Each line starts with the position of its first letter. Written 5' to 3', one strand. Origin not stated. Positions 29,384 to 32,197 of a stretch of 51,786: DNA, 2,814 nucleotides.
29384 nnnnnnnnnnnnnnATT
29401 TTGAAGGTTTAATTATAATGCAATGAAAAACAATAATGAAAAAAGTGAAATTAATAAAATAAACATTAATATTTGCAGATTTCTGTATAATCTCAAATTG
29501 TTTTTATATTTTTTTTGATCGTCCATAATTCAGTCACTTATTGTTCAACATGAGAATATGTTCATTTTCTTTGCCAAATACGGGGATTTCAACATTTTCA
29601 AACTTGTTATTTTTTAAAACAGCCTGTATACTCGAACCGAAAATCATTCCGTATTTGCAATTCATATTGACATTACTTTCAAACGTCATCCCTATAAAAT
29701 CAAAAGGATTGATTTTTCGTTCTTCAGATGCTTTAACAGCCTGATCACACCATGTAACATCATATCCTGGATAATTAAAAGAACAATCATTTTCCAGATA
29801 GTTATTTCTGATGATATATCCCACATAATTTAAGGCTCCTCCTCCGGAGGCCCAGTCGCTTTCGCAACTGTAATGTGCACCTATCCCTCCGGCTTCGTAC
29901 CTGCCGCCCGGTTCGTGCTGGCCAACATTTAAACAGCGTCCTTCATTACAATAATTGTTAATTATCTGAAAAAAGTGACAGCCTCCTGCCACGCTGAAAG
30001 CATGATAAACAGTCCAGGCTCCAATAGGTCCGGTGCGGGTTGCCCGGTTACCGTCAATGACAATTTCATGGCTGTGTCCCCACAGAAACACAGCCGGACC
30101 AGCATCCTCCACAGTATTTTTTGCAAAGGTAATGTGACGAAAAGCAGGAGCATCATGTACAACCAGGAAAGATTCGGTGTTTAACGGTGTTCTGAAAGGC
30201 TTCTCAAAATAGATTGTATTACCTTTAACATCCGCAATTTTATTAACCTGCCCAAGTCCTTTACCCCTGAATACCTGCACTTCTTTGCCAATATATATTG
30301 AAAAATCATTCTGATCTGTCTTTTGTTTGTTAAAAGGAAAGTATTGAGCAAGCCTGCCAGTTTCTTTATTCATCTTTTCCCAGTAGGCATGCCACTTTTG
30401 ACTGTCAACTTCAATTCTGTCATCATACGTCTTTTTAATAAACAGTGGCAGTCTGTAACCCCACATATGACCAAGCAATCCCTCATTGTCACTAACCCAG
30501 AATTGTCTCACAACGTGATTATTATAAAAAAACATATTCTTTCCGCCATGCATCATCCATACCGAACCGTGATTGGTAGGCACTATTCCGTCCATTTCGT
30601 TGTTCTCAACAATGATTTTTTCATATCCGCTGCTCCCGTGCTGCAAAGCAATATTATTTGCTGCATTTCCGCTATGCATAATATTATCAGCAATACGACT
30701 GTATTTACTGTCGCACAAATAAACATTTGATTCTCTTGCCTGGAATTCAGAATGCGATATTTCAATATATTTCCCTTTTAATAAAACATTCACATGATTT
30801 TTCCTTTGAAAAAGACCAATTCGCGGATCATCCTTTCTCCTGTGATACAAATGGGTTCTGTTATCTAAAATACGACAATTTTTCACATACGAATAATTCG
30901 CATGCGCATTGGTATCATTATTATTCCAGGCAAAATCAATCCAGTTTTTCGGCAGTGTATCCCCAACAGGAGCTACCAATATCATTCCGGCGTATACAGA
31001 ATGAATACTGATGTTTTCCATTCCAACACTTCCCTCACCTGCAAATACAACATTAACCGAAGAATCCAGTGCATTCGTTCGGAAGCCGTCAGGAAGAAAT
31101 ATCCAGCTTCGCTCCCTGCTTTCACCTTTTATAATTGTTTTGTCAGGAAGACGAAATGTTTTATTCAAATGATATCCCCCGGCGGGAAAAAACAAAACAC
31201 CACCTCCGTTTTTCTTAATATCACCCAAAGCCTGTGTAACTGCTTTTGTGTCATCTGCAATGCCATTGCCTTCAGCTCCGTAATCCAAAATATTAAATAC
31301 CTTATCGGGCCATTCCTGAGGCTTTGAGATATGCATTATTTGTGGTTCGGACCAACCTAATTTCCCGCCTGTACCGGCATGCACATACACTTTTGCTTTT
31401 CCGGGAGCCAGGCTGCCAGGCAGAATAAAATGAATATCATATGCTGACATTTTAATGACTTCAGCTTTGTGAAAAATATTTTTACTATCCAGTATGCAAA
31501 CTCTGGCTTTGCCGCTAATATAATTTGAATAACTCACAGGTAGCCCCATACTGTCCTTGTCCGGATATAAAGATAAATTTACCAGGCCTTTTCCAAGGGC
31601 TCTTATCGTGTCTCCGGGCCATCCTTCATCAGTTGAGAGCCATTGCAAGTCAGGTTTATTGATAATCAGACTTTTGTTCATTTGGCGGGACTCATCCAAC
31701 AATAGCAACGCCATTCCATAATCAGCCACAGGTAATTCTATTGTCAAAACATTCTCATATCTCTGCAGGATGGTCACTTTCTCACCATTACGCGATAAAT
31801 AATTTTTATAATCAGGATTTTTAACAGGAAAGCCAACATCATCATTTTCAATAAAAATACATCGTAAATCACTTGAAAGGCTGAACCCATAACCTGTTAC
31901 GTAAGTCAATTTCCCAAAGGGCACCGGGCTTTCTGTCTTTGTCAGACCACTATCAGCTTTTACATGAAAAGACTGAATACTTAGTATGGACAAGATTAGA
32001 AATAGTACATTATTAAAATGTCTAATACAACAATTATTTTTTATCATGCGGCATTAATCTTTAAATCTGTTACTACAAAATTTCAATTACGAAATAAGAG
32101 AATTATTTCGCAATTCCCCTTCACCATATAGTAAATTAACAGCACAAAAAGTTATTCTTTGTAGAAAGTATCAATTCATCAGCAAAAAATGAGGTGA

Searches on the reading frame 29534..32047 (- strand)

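Call 8: search_protein_families(library=pfam, proteins=[window:29534-32047:-], max_evalue=0.001)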
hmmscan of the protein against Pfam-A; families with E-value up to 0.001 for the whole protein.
window:29534-32047:- (837 aa): 1 family
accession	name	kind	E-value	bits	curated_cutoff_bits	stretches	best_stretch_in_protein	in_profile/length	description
PF12708.12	Pect-lyase_RHGA_epim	-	8.1e-11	42.6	27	1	251-332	2-84/213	Rhamnogalacturonase A/epimerase, pectate lyase-like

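Call 73: search_protein_families(library=ncbifam, proteins=[window:29534-32047:-], max_evalue=0.01)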
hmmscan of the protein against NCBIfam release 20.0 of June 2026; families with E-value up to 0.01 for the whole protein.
window:29534-32047:- (837 aa): 3 families
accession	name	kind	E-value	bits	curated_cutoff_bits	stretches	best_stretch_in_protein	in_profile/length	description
NF049898.1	RhamgalacuronBT4146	equivalog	1.1e-06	27.6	500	1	254-294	2-42/445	rhamnogalacturonidase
NF049892.1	AlphdgalacturondseBT4155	equivalog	6.8e-06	25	800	1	236-292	36-92/454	alpha-d-galacturonidase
NF049899.1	RhamgalacuronBT4153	equivalog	0.0036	16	650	0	249-294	45-90/432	rhamnogalacturonidase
